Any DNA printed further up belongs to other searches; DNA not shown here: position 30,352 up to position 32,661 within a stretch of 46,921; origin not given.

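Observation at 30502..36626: Complete C50-style carotenoid gene cluster in an otherwise minimal housekeeping context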

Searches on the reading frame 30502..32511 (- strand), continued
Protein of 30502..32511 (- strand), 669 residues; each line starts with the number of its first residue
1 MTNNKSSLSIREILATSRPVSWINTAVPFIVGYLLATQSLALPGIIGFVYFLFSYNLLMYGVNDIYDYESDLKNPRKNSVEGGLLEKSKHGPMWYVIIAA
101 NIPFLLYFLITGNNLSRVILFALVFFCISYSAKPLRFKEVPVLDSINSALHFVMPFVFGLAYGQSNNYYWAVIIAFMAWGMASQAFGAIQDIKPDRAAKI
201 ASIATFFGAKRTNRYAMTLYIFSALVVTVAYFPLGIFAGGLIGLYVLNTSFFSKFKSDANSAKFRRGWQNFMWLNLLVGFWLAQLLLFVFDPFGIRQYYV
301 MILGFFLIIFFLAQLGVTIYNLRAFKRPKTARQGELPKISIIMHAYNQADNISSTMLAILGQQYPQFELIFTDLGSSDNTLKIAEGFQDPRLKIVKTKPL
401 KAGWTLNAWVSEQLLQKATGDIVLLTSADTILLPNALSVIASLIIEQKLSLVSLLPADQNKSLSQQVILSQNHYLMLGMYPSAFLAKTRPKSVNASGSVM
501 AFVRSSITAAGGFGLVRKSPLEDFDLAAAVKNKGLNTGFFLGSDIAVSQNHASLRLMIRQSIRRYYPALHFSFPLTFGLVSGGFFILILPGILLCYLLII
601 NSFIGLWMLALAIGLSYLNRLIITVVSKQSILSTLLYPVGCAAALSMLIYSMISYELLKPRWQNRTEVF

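Call 81: fold_search(model_id=the predicted structure, library=pdb)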
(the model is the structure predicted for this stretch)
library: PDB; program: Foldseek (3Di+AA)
matches with E <= 10: 893; with E <= 0.001: 241
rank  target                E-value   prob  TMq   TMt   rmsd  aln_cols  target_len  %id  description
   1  6yv7_B                2.3e-09  1.00  0.32  0.56  10.6       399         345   20  Mannosyltransferase PcManGT from Pyrobaculum calidifontis (released 2020-07-22)
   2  6yv7_A                2.9e-09  1.00  0.31  0.55  10.3       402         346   19  Mannosyltransferase PcManGT from Pyrobaculum calidifontis (released 2020-07-22)
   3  9b8v_E                4.6e-09  1.00  0.35  0.29  25.6       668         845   14  AlphaFold2 informed cryo-EM model of the E. coli cellulose synthase BcsAG3B6 complex (released 2025-02-19)
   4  9fnn_A                4.2e-08  1.00  0.34  0.29  26.4       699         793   12  Cryo-EM structure of the c-di-GMP-saturated 'crown'less Bcs macrocomplex for cellulose secretion in E. coli (released 2024-10-16)
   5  4p00_A                5.9e-08  1.00  0.38  0.35  14.9       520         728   16  Bacterial Cellulose Synthase in complex with cyclic-di-GMP and UDP (released 2014-04-09)
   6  9omm_A                6.1e-08  1.00  0.25  0.60   7.1       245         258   13  WrtF fucosyltransferase - tetrasaccharide product (released 2025-10-29)
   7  7sp7_A                6.4e-08  1.00  0.38  0.49   7.6       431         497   13  Chlorella virus hyaluronan synthase inhibited by UDP (released 2022-04-06)
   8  9omn_B                7.5e-08  1.00  0.25  0.57   6.2       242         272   14  WrtF fucosyltransferase - GDP-2-deoxy-2-fluoro-beta-L-fucose (released 2025-10-29)
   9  9omh_A                7.8e-08  1.00  0.25  0.57   6.9       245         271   13  WrtF fucosyltransferase - Apo (released 2025-10-29)
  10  9fmv_A                1.0e-07  1.00  0.29  0.26  26.2       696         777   13  Cryo-EM structure of the c-di-GMP-free synthase:pEtN transferase complex (BcsA-Bct-G3) from the E. coli cellulose secr (released 2024-10-16)
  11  7sp8_A                1.1e-07  1.00  0.33  0.43  13.9       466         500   12  Chlorella virus Hyaluronan Synthase bound to UDP-GlcNAc (released 2022-04-06)
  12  9omh_D                1.6e-07  1.00  0.25  0.57  10.3       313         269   12  WrtF fucosyltransferase - Apo (released 2025-10-29)
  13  9omj_A                1.8e-07  1.00  0.25  0.57   7.1       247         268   12  WrtF fucosyltransferase - GDP-beta-L-fucose (released 2025-10-29)
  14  9fp0_A                1.9e-07  1.00  0.30  0.26  26.9       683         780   14  Cryo-EM structure of the 'crown'less Bcs macrocomplex for E. coli cellulose secretion in non-saturating c-di-GMP (loca (released 2024-10-16)
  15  8bz6_B                1.9e-07  1.00  0.25  0.27  12.0       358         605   15  Crystal structure of the L. monocytogenes RmlT in complex with UDP-glucose (released 2023-12-27)
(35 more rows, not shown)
